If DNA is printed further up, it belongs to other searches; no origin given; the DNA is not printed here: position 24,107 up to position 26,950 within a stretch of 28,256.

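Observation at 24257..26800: Stand-alone transcription unit encoding an SF2 DEAH helicase with five C-terminal tandem repeats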

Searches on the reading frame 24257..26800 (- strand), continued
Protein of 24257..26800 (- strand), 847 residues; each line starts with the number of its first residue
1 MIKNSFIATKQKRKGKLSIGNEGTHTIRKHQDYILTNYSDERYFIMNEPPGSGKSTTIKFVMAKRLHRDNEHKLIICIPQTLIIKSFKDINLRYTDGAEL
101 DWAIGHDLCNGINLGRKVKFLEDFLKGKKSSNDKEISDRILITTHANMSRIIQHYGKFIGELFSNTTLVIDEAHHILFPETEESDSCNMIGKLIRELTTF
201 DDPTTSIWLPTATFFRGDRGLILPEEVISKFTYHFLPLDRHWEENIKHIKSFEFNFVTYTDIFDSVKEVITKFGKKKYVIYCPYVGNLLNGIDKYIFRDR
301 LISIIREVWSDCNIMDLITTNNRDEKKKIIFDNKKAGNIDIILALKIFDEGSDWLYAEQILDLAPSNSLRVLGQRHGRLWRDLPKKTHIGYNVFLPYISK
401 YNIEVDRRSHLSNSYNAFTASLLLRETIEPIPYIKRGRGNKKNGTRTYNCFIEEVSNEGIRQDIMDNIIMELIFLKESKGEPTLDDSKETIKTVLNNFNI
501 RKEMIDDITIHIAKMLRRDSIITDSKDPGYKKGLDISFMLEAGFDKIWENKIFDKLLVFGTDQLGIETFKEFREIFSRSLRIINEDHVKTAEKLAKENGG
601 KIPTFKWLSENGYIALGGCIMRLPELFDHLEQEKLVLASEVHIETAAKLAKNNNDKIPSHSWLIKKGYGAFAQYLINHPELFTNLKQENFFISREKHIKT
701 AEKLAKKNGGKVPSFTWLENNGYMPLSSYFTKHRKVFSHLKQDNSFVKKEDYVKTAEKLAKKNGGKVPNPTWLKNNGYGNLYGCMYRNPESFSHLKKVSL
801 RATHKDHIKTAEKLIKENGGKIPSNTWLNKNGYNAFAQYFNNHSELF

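Call 40: predict_structure(alignment_id=A1)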
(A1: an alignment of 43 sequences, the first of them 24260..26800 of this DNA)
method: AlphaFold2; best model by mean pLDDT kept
length: 847 residues; sequences in the alignment: 43
mean_pLDDT: 82.7   pTM: 0.60
mean pLDDT of the five models: 82.7, 79.9, 79.1, 76.4, 76.3
residues with pLDDT >= 90: 359; 70-90: 357; 50-70: 80; < 50: 51
segments of 3 or more residues with pLDDT < 50: 1-22, 435-448, 518-531
pLDDT, mean of each block of 10 residues (from residue 1): 39 32 79 94 94 94 94 94 87 94 90 79 79 76 91 82 94 83 68 91 95 71 81 93 93 92 93 93 80 90 97 94 88 91 89 86 88 91 94 80 76 92 82 48 39 73 85 82 87 93 84 58 34 75 84 69 91 81 71 93 85 78 79 73 90 89 79 82 78 84 93 85 84 90 77 94 90 82 87 81 84 95 90 88 85
secondary structure, 60 per line:
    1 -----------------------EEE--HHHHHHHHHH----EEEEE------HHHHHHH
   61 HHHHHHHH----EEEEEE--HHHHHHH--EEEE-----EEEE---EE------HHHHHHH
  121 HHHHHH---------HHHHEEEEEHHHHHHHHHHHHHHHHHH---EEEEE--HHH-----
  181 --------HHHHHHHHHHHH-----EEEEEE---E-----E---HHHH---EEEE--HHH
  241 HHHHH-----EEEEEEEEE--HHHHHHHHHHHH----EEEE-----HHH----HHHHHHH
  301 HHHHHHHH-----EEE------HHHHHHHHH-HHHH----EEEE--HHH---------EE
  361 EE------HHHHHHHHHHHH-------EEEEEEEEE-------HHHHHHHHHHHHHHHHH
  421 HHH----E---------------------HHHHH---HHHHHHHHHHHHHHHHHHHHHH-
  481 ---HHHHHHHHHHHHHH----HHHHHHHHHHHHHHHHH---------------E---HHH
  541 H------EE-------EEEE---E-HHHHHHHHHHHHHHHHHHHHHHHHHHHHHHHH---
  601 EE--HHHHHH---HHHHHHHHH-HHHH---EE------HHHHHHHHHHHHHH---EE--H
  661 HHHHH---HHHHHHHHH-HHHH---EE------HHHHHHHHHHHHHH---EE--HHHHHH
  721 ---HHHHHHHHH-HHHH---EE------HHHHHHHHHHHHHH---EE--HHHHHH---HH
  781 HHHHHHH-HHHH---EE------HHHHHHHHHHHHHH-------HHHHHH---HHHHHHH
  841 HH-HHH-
elements in order (helices of 4 or more, strands of 3 or more residues): E24-26 H29-38 E43-47 H54-68 E73-78 H81-87 E90-93 E99-102 H114-126 H136-139 E140-144 H145-162 E166-170 H189-200 E206-211 H225-228 E232-235 H238-245 E251-259 H262-273 E278-281 H294-308 E314-316 H323-331 H333-336 E341-344 E359-362 H369-380 E388-396 H404-423 H450-454 H458-479 H484-497 H502-518 H538-541 E557-560 H566-597 H605-610 H614-622 H624-627 H639-652 H660-665 H669-677 H679-682 H694-707 H715-720 H724-732 H734-737 H749-762 H770-775 H779-787 H789-792 H804-817 H825-830 H834-842

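Call 44: fold_search(model_id=the predicted structure, library=pdb)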
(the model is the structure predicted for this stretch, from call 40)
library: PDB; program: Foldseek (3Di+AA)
matches with E <= 10: 1375; with E <= 0.001: 467
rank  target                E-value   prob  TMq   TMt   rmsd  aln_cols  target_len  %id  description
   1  8t0l_F                8.1e-09  1.00  0.31  0.28  24.9       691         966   12  E. coli Sw2/Snf2 ATPase RapA bound to both ADP-AlF3 and reconstituted E. coli RNA polymerase post-termination complex  (released 2025-04-02)
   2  7pli_F                1.0e-08  1.00  0.28  0.49   5.7       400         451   14  DEAD-box helicase DbpA bound to single stranded RNA and ADP/BeF3 (released 2022-09-07)
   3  7pli_J                1.0e-08  1.00  0.29  0.50   6.0       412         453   14  DEAD-box helicase DbpA bound to single stranded RNA and ADP/BeF3 (released 2022-09-07)
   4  7pli_A                1.2e-08  1.00  0.29  0.49   6.1       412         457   13  DEAD-box helicase DbpA bound to single stranded RNA and ADP/BeF3 (released 2022-09-07)
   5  2hyi_C                1.4e-08  1.00  0.29  0.56   6.0       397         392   17  Structure of the human exon junction complex with a trapped DEAD-box helicase bound to RNA (released 2006-08-15)
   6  7znj_A                1.6e-08  1.00  0.28  0.55   6.5       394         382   15  Structure of an ALYREF-exon junction complex hexamer (released 2023-04-12)
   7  6icz_u                1.7e-08  1.00  0.28  0.56   6.1       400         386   17  Cryo-EM structure of a human post-catalytic spliceosome (P complex) at 3.0 angstrom (released 2019-03-13)
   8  8spg                  1.9e-08  1.00  0.29  0.29  14.3       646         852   12  Crystal structure of N-terminally truncated Escherichia coli RapA in complex with MgADP (released 2024-07-03)
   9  9bh8_A                2.5e-08  1.00  0.27  0.28  18.1       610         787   12  Human DNA polymerase theta helicase domain dimer bound to DNA in the microhomology searching conformation (released 2024-05-01)
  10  7aud_F                3.0e-08  1.00  0.29  0.45  19.4       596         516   12  Structure of an engineered helicase domain construct for human Bloom syndrome protein (BLM) (released 2020-12-16)
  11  8so8                  3.3e-08  1.00  0.29  0.28  14.0       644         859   11  Crystal structure of an N-terminally truncated variant of Escherichia coli RapA (released 2024-07-03)
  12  2j0s_A                4.0e-08  1.00  0.29  0.55   6.3       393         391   16  The crystal structure of the Exon Junction Complex at 2.2 A resolution (released 2006-09-06)
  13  7pli_I                4.2e-08  1.00  0.28  0.49   5.3       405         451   15  DEAD-box helicase DbpA bound to single stranded RNA and ADP/BeF3 (released 2022-09-07)
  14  7pmm_B                5.2e-08  1.00  0.29  0.51   5.7       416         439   13  DEAD-box helicase DbpA in the active conformation bound to a ss/dsRNA junction and ADP/BeF3 (released 2022-09-14)
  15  7pli_B                5.8e-08  1.00  0.29  0.49   6.1       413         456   13  DEAD-box helicase DbpA bound to single stranded RNA and ADP/BeF3 (released 2022-09-07)
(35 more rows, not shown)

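Call 59: get_annotated_region(hit=H1, flank=4000)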
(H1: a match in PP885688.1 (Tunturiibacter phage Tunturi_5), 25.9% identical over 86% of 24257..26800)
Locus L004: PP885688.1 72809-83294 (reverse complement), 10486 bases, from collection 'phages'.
description: Tunturiibacter phage Tunturi_5, complete genome.
organism: Tunturiibacter phage Tunturi_5 (NCBI taxid 3378199)
taxonomy: Viruses; Duplodnaviria; Heunggongvirae; Uroviricota; Caudoviricetes
host: Tunturiibacter psychrotolerans X4BP1; source: soil; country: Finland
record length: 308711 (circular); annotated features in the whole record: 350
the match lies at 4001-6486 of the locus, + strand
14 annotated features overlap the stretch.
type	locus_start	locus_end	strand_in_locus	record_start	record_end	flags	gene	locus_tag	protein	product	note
CDS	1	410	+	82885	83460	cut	-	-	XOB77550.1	hypothetical protein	ORF107; gp107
CDS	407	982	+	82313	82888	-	-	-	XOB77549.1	peptidase HslV family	ORF106; gp106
CDS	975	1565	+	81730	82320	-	-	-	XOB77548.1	hypothetical protein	ORF105; gp105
CDS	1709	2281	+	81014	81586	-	-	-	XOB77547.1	hypothetical protein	ORF104; gp104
CDS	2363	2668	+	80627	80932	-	-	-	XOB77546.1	hypothetical protein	ORF103; gp103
CDS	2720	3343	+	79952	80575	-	-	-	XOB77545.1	hypothetical protein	ORF102; gp102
CDS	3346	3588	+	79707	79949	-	-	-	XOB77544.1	hypothetical protein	ORF101; gp101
CDS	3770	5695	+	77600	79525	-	-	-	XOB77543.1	DNA helicase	ORF100; gp100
CDS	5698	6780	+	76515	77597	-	-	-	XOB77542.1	DNA helicase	ORF99; gp99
CDS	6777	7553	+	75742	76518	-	-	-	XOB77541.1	DNA helicase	ORF98; gp98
CDS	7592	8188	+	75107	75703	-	-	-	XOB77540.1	hypothetical protein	ORF97; gp97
CDS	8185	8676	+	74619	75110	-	-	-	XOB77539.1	hypothetical protein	ORF96; gp96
CDS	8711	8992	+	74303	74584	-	-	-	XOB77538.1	hypothetical protein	ORF95; gp95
CDS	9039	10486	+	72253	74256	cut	-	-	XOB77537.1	DNA helicase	ORF94; gp94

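Call 61: search_protein_families(library=ncbifam, proteins=[window:24260-26800:-, P0070, P0059], max_evalue=0.01)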
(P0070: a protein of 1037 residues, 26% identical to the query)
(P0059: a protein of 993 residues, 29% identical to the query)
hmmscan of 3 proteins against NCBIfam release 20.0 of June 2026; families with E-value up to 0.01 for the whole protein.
window:24260-26800:- (847 aa): 2 families
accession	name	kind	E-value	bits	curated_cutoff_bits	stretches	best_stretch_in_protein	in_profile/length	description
TIGR04095.1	dnd_restrict_1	equivalog_domain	7.4e-07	28.5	600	1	297-388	297-389/451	DNA phosphorothioation system restriction enzyme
TIGR01587.1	cas3_core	equivalog_domain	0.00014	21.1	102.45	1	44-177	2-137/358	CRISPR-associated helicase Cas3'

P0070 (1037 aa): 6 families
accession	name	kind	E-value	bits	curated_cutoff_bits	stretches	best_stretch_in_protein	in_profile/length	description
TIGR01587.1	cas3_core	equivalog_domain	8.1e-08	31.8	102.45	1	67-207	3-144/358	CRISPR-associated helicase Cas3'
TIGR04095.1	dnd_restrict_1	equivalog_domain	5.2e-05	22.4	600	0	358-447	325-410/451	DNA phosphorothioation system restriction enzyme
NF000111.1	stregram_VatD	exception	9.6e-05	22.2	400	0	902-987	119-200/209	streptogramin A O-acetyltransferase Vat(D)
NF045773.1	cytochro_C550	exception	0.00011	22.2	125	0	694-726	84-116/118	cytochrome c550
NF045774.1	cytochro_C551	exception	0.00033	20.6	118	0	836-871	74-109/110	cytochrome c551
NF006964.0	PRK09440.1-2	equivalog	0.0035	16.3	467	0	784-821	172-209/417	valine--pyruvate transaminase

P0059 (993 aa): 7 families
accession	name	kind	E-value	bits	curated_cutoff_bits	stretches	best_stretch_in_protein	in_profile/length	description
TIGR01587.1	cas3_core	equivalog_domain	3.4e-09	36.3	102.45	1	45-230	3-189/358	CRISPR-associated helicase Cas3'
TIGR04095.1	dnd_restrict_1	equivalog_domain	6.5e-08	32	600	2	26-173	8-148/451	DNA phosphorothioation system restriction enzyme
NF008729.0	PRK11747.1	equivalog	1e-05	24.2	598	0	36-76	44-84/703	ATP-dependent DNA helicase DinG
NF003426.0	PRK04914.1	equivalog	0.0013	17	576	1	126-196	241-315/959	RNA polymerase-associated protein RapA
TIGR03117.2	cas_csf4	equivalog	0.0014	16.9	400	0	30-79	136-185/800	type IV CRISPR-associated DEAD/DEAH-box helicase Csf4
TIGR02621.3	cas3_GSU0051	exception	0.0065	15.3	400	0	29-78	16-74/854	type I-G CRISPR-associated helicase/endonuclease Cas3g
NF041063.1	DpdF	equivalog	0.0093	14.6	550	0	41-88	158-204/813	protein DpdF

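Call 62: search_protein_families(library=padloc, proteins=[window:24260-26800:-], max_evalue=0.01)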
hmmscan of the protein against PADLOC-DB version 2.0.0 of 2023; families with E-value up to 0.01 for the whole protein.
window:24260-26800:- (847 aa): 6 families
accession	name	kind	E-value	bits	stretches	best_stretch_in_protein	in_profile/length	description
PDLC02707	PbeA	-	1.3e-12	45.2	2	267-388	513-623/672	PbeA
PDLC02706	PbeA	-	8.1e-08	29.3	1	302-388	582-665/722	PbeA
PDLC02704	PbeA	-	1.1e-07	28.7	1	310-388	558-637/682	PbeA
PDLC01252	Cas3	-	7e-07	27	1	44-384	2-290/324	CAS-I; effector_G3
PDLC00938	Cas3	-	3.8e-05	21.1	1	44-177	2-137/358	CRISPR-associated helicase Cas3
PDLC02331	AbiGi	-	0.003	15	0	418-489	88-159/260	AbiGi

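Call 68: search_solved_structures(query=P0070, max_evalue=0.1, show_alignments=1)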
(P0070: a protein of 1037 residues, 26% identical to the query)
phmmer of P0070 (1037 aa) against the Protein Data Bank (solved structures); distinct sequences matched with E-value up to 0.1: 1.
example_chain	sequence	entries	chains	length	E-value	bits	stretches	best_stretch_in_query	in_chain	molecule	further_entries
2kta_A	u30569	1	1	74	0.00044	21.4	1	690-754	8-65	Putative helicase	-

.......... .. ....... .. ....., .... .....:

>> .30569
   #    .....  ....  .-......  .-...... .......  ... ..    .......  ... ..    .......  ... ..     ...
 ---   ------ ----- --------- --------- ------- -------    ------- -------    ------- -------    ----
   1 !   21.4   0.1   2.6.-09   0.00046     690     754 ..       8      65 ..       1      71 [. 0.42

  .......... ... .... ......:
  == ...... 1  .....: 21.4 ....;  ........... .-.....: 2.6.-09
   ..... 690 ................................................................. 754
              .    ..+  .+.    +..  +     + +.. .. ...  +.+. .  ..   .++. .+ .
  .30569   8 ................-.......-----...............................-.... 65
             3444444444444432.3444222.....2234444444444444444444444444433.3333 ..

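Call 69: search_protein_families(library=pfam, proteins=[L004:5698-6777:+, L004:6777-7550:+, P0005, P0009], max_evalue=10)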
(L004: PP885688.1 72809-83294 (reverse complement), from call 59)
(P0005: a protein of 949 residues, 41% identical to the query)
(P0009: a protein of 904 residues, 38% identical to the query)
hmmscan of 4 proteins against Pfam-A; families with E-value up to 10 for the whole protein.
L004:5698-6777:+ (360 aa): 3 families
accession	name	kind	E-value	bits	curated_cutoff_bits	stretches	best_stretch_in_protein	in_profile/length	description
PF01291.22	LIF_OSM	-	0.066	13.8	23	1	166-228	28-88/162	LIF / OSM family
PF06576.17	DUF1133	-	0.1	12.4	23.1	1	12-61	118-166/176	Protein of unknown function (DUF1133)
PF09954.14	DUF2188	-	0.12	13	22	1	152-181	15-45/62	Uncharacterized protein conserved in bacteria (DUF2188)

L004:6777-7550:+ (258 aa): 1 family
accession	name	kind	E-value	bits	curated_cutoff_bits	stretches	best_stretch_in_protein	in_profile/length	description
PF19898.4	DUF6371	-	0.041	14.1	27.7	1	103-143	90-128/150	Domain of unknown function (DUF6371)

P0005 (949 aa): 10 families
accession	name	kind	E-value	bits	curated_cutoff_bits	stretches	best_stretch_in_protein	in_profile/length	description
PF04851.21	ResIII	-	1.1e-09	38.8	22.5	1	52-235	4-164/164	Type III restriction enzyme, res subunit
PF00270.35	DEAD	-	5e-09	36.5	26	1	54-234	2-161/167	DEAD/DEAH box helicase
PF23984.1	DUF7307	-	0.0002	21.7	27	1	633-700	65-114/129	Pam3 gp33-like protein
PF12924.12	APP_Cu_bd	-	0.0038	18.2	26.4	0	831-869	3-41/57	Copper-binding of amyloid precursor, CuBD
PF00271.37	Helicase_C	-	0.0085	16.8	23.5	1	284-400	3-108/110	Helicase conserved C-terminal domain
PF21294.4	Polysacc_lyase_14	-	0.049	13.8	27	1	720-755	32-67/215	Polysaccharide lyase 14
PF22590.2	Cas3-like_C_2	-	0.052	14.3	27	1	351-403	57-106/106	CRISPR-associated nuclease/helicase Cas3, C-terminal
PF01767.21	Birna_VP3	-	0.13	12.8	22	1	862-940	87-151/227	Birnavirus VP3 protein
PF24904.1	RVE6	-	0.16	12.6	27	1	528-543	2-17/63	REVEILLE 6-like domain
PF19655.4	DUF6158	-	0.31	11.5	26.8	1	764-792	29-57/66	Family of unknown function (DUF6158)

P0009 (904 aa): 13 families
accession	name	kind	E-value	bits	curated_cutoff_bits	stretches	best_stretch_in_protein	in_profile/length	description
PF12924.12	APP_Cu_bd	-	1.4e-08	35.6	26.4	3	838-873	3-38/57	Copper-binding of amyloid precursor, CuBD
PF06290.16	PsiB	-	6.6e-08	32.8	25.2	2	568-594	33-58/139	Plasmid SOS inhibition protein (PsiB)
PF00271.37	Helicase_C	-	1.5e-05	25.6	23.5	1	270-383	7-108/110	Helicase conserved C-terminal domain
PF00270.35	DEAD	-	0.00039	20.6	26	1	37-217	2-161/167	DEAD/DEAH box helicase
PF13401.12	AAA_22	-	0.00059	20.6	27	1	55-212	12-121/130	AAA domain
PF04851.21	ResIII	-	0.00094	19.6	22.5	1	44-180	20-139/164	Type III restriction enzyme, res subunit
PF02023.22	SCAN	-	0.0036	17.5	27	0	829-866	51-88/90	SCAN domain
PF22590.2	Cas3-like_C_2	-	0.014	16.1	27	1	330-384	52-104/106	CRISPR-associated nuclease/helicase Cas3, C-terminal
PF10379.14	nec1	-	0.016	15.2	27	1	545-595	91-141/184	Virulence protein nec1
PF14992.11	TMCO5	-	0.036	13.8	32.2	1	650-690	137-177/280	TMCO5 family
PF20720.3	nSTAND3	-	0.092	12.9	27.2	1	48-160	17-124/155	Novel STAND NTPase 3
PF03517.19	Voldacs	-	0.18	12.4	22.1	1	594-625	87-121/138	Regulator of volume decrease after cellular swelling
PF00004.35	AAA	-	0.27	12.1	21.2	1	56-196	6-92/131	ATPase family associated with various cellular activities (AAA)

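Call 71: find_encoding_contigs(protein=P0002, flank=10000, max_places=2)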
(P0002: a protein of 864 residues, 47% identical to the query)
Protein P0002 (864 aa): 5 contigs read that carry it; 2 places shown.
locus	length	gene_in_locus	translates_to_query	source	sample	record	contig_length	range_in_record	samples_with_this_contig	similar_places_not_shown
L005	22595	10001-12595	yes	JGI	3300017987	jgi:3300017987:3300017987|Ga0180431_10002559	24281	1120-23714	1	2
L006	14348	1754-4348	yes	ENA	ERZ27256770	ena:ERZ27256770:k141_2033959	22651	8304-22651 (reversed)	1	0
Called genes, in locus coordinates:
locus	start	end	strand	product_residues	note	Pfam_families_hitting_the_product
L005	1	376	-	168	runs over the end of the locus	-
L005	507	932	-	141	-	PF04965:GPW_gp25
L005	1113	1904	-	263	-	PF12322:T4_baseplate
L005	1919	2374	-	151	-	-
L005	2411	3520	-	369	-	-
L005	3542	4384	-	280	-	-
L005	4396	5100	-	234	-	-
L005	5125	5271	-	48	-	-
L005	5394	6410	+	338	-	-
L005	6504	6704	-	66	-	-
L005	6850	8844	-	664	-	PF17482:Phage_sheath_1C (weak)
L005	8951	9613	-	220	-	-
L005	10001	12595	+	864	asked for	PF00270:DEAD (weak), PF26683:Tyr_recomb_halo_N (faint)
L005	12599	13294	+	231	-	-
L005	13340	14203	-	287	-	-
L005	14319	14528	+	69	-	-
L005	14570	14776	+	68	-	-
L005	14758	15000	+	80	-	-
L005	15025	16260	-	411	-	PF00149:Metallophos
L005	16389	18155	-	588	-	-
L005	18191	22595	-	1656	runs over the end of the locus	?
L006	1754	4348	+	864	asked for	PF00270:DEAD (weak), PF26683:Tyr_recomb_halo_N (faint)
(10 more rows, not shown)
